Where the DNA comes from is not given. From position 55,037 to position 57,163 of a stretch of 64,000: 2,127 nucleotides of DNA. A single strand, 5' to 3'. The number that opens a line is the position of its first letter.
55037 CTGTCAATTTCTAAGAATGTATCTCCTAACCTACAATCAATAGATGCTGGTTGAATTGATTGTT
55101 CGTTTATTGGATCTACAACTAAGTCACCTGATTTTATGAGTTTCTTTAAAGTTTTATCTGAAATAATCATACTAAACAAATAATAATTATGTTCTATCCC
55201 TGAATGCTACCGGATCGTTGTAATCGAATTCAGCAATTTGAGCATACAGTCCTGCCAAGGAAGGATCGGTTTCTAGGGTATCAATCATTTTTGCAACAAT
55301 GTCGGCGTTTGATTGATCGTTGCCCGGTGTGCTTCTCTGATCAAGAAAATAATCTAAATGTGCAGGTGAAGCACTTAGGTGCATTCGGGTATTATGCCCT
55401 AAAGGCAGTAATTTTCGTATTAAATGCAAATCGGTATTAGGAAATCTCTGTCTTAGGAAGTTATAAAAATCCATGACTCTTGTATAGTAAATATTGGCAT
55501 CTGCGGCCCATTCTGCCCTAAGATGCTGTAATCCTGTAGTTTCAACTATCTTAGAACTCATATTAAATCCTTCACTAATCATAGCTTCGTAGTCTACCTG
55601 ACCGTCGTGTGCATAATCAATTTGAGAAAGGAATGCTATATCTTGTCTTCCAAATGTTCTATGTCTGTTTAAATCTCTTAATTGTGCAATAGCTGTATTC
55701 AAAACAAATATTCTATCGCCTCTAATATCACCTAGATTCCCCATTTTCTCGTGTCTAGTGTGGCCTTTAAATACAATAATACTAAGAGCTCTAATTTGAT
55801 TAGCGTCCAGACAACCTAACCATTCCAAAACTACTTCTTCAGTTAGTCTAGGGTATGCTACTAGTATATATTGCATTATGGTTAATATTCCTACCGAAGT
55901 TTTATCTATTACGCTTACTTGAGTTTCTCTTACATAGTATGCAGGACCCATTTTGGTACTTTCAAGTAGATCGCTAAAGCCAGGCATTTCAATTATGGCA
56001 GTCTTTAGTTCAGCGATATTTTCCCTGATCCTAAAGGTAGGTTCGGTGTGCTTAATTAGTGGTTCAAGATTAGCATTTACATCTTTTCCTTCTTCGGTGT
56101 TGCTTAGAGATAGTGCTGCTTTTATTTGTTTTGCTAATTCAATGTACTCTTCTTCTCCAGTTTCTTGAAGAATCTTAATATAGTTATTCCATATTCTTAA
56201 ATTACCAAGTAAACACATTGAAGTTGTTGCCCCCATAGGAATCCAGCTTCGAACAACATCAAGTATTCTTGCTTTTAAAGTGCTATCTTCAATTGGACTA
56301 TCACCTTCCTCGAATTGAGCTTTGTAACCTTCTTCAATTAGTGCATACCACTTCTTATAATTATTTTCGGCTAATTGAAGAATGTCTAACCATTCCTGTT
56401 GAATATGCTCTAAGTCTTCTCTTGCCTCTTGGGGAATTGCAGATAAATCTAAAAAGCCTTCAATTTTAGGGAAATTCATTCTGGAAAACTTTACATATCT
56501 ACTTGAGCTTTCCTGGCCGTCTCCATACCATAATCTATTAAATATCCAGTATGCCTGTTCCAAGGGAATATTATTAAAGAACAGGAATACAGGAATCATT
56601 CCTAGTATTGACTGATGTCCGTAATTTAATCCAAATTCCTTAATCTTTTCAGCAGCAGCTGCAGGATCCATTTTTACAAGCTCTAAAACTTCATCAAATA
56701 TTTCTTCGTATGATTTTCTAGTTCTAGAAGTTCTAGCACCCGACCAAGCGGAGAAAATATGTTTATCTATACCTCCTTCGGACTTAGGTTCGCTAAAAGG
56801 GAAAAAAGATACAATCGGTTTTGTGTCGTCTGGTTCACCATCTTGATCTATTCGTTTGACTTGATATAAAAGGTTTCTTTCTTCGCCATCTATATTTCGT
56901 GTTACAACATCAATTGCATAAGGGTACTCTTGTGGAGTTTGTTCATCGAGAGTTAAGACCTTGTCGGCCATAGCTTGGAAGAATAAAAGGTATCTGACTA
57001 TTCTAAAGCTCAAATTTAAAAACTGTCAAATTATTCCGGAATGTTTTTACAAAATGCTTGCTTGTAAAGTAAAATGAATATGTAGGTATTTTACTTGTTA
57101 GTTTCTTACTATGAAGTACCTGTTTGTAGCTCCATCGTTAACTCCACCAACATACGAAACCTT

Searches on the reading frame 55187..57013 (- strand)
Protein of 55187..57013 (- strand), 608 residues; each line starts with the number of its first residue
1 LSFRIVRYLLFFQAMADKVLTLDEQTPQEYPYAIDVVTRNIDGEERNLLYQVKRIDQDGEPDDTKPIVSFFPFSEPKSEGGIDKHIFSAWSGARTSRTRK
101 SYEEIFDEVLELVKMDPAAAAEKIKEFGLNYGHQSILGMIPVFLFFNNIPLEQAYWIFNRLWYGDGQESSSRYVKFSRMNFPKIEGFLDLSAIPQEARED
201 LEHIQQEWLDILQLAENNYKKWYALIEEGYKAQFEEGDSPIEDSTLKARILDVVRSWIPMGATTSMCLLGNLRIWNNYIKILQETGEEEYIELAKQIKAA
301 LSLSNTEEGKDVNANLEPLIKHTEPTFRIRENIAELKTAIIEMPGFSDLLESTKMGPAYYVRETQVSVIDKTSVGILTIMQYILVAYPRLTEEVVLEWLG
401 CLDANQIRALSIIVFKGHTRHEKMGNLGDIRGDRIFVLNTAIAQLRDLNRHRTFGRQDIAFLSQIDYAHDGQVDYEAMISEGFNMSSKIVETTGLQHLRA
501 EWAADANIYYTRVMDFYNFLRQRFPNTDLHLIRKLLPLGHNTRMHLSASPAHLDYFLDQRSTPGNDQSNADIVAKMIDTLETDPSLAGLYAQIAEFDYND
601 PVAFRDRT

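Call 11: search_protein_families(library=pfam, proteins=[window:55187-57013:-], max_evalue=0.00001)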
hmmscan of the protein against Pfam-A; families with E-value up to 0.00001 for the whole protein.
window:55187-57013:- (608 aa): 1 family
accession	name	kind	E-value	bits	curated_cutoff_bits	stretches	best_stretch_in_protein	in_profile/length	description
PF02511.20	Thy1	-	9.9e-10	38.9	24.8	1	95-300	19-184/191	Thymidylate synthase complementing protein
